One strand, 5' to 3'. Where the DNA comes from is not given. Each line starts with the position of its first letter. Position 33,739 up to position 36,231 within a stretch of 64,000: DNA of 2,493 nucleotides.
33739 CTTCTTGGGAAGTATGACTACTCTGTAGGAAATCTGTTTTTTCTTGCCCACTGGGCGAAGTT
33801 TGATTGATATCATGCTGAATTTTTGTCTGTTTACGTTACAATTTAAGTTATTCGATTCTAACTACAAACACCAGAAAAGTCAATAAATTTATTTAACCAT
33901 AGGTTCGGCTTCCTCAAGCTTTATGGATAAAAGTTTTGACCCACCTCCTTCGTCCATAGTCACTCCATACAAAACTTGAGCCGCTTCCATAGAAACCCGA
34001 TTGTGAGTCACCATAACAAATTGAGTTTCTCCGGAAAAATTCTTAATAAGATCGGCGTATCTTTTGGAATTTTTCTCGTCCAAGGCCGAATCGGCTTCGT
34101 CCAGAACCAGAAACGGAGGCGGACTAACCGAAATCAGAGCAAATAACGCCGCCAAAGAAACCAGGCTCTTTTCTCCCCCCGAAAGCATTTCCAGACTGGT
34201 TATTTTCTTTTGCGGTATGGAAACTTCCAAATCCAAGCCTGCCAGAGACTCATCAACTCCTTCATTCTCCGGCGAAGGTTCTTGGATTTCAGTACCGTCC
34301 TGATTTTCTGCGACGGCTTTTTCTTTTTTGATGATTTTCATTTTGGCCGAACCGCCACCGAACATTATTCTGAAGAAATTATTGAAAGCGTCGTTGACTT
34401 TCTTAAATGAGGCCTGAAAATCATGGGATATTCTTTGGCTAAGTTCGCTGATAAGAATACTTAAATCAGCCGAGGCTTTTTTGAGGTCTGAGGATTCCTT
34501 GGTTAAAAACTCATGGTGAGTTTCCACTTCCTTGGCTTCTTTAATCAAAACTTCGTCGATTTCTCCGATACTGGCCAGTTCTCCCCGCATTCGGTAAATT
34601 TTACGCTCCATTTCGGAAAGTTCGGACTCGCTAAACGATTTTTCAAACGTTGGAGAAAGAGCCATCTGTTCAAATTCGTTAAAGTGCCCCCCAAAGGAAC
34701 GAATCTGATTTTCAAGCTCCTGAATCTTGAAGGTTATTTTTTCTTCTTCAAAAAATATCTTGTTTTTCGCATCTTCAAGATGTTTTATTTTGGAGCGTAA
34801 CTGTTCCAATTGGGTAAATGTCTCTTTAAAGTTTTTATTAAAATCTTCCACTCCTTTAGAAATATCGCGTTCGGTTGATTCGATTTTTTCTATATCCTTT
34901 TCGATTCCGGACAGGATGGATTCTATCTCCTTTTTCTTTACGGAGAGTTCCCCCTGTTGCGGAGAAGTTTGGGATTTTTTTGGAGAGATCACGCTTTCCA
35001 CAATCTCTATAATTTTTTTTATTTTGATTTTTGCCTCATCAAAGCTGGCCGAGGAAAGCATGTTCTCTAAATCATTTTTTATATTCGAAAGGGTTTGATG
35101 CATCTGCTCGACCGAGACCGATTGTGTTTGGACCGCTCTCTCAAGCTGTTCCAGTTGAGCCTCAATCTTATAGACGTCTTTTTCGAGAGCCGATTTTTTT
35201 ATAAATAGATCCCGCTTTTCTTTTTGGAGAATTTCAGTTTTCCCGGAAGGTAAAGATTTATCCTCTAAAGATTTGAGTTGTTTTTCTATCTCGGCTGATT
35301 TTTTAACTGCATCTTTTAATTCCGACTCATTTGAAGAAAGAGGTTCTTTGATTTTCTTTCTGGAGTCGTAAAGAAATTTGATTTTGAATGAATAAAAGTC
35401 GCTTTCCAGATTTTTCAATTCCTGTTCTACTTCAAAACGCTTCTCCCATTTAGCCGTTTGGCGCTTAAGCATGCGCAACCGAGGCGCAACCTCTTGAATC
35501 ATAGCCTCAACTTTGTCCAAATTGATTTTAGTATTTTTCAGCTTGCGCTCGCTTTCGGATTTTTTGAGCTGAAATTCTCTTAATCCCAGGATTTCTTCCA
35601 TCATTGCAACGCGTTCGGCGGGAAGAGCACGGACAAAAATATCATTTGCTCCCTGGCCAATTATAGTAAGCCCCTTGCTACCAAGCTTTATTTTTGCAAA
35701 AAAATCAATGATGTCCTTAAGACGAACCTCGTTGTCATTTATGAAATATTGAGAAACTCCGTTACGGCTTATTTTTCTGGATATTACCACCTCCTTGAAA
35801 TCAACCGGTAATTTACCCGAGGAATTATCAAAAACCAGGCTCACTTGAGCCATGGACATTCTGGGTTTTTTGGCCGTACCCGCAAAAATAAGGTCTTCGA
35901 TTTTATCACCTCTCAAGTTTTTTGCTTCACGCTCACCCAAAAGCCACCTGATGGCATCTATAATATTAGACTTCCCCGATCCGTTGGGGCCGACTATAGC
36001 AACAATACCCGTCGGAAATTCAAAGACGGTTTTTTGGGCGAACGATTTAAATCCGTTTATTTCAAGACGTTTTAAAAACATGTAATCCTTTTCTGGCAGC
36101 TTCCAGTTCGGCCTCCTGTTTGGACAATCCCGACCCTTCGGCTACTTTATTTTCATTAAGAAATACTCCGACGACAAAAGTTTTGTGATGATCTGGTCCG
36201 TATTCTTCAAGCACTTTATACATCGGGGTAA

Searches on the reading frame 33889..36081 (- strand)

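Call 46: search_protein_families(library=pfam, proteins=[window:33889-36081:-], max_evalue=0.00001)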
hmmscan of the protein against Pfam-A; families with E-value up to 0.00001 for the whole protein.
window:33889-36081:- (730 aa): 5 families
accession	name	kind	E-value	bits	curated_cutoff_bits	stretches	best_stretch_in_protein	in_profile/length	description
PF02463.25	SMC_N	-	6.5e-69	232.1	40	1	2-713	1-217/220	RecF/RecN/SMC N terminal domain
PF13476.12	AAA_23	-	3.7e-14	54.3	27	1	5-274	1-198/201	AAA domain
PF13304.12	AAA_21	-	4.4e-12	47.1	27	1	26-60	1-33/304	AAA domain, putative AbiEii toxin, Type IV TA system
PF00005.33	ABC_tran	-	1.7e-08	35.6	25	0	26-86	13-67/137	ABC transporter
PF13555.12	AAA_29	-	2.5e-07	30.8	27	1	3-48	1-46/61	P-loop containing region of AAA domain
